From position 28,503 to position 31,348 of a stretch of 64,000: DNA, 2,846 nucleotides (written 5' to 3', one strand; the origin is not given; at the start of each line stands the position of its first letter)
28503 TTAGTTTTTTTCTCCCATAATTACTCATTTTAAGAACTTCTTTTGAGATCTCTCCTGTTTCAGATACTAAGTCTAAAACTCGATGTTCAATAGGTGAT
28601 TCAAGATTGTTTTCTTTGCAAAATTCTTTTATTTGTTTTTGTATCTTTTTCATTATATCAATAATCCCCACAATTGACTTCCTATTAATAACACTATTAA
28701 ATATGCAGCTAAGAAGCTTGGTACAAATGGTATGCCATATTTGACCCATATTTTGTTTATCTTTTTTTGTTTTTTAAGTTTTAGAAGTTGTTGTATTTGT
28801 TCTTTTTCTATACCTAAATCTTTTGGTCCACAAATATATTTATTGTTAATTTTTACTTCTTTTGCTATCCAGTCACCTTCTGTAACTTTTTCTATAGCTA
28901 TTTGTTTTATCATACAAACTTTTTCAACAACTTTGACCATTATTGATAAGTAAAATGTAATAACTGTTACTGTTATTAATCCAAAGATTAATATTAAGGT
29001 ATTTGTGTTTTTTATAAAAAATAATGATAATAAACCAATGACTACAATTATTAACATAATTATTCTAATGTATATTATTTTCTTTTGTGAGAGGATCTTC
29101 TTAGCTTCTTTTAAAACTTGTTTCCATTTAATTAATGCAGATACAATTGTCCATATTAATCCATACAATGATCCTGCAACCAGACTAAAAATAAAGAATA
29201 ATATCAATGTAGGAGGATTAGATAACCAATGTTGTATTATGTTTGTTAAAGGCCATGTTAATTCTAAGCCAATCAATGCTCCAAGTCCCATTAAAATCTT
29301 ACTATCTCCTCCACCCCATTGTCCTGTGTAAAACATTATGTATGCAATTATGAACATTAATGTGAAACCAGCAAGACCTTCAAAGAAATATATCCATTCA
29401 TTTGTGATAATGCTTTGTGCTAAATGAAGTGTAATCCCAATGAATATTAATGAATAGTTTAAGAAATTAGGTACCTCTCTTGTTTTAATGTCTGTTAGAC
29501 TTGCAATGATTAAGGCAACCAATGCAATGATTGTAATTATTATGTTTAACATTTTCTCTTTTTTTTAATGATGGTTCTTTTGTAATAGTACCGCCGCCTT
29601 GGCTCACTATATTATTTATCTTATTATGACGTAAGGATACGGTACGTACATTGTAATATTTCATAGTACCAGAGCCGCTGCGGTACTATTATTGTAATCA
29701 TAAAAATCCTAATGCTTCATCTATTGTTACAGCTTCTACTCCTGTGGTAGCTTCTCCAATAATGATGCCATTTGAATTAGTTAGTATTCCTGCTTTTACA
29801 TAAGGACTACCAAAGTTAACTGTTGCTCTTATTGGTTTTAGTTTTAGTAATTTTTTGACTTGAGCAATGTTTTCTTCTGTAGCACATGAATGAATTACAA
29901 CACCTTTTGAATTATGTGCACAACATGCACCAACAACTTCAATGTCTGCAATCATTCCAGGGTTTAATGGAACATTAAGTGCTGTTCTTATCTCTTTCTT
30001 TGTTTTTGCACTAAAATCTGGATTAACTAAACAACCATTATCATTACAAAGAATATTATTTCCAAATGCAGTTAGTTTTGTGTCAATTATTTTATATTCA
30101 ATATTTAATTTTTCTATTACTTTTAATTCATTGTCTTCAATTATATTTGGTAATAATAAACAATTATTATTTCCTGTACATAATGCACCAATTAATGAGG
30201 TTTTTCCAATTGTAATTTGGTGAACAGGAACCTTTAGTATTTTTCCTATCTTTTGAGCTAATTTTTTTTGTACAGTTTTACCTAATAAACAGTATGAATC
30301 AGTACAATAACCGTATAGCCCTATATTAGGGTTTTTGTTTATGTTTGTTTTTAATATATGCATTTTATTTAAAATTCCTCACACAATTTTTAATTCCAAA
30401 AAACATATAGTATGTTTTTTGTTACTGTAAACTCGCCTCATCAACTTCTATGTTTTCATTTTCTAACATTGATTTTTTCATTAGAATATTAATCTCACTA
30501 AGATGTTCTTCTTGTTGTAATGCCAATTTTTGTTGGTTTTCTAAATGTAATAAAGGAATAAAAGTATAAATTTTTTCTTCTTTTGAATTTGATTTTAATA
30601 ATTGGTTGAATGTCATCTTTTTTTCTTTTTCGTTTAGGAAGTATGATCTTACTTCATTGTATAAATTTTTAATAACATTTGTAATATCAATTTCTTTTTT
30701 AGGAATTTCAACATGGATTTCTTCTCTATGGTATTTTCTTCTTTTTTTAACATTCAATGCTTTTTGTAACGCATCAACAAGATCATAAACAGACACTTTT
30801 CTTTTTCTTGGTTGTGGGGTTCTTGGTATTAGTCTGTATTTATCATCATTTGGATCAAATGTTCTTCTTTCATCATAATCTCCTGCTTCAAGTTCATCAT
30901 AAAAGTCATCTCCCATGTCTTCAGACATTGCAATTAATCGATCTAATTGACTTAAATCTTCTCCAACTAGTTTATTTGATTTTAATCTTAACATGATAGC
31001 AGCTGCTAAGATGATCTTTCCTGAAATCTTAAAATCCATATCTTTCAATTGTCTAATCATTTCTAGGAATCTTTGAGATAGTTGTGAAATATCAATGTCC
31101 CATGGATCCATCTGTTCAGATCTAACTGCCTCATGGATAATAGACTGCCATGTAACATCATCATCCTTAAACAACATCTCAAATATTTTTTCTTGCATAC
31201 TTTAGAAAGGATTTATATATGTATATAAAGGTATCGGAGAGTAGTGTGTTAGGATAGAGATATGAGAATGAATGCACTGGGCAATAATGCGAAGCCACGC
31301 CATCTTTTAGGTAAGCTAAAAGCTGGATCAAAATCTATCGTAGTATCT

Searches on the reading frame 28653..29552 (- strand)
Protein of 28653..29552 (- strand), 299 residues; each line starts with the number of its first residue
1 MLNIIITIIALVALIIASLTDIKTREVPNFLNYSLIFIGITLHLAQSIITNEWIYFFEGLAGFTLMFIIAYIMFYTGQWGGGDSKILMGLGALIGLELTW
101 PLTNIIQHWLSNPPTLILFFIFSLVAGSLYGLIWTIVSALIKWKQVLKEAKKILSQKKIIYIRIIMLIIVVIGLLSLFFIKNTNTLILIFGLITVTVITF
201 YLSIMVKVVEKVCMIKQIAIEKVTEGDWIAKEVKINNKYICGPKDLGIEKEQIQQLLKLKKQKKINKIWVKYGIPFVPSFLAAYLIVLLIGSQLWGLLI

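Call 57: search_protein_families(library=pfam, proteins=[window:28653-29552:-], max_evalue=0.001)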
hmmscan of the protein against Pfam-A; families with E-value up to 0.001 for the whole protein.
window:28653-29552:- (299 aa): 3 families
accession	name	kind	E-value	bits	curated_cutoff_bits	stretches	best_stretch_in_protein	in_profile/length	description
PF01478.23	Peptidase_A24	-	5.6e-16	59.3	26.5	1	9-132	2-104/104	Type IV leader peptidase family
PF06847.16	Arc_PepC_II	-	1.4e-07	32.4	29.9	1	248-291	47-91/93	Archaeal Peptidase A24 C-terminus Type II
PF14880.11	COX14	-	0.00059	20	25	0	119-140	16-37/59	Cytochrome oxidase c assembly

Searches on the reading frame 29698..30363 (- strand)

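Call 57: search_protein_families(library=pfam, proteins=[window:29698-30363:-], max_evalue=0.001)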
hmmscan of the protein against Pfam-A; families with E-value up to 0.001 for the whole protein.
window:29698-30363:- (221 aa): 1 family
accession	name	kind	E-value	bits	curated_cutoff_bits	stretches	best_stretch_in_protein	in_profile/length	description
PF01912.23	eIF-6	-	1.8e-60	204.1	25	1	5-199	1-196/197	eIF-6 family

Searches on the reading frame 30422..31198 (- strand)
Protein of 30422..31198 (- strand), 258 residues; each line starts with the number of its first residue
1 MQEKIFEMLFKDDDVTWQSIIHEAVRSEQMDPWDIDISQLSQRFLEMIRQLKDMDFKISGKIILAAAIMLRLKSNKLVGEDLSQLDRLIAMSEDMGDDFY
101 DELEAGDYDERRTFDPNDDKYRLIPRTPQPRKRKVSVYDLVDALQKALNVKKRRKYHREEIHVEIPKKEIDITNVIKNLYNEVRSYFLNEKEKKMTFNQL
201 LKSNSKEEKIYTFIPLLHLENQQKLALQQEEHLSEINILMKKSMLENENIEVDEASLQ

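Call 57: search_protein_families(library=pfam, proteins=[window:30422-31198:-], max_evalue=0.001)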
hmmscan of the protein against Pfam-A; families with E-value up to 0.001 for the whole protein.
window:30422-31198:- (258 aa): 1 family
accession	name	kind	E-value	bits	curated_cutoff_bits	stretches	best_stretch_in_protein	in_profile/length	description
PF02616.19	SMC_ScpA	-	1.7e-16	61.4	24.6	1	27-239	4-230/232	Segregation and condensation protein ScpA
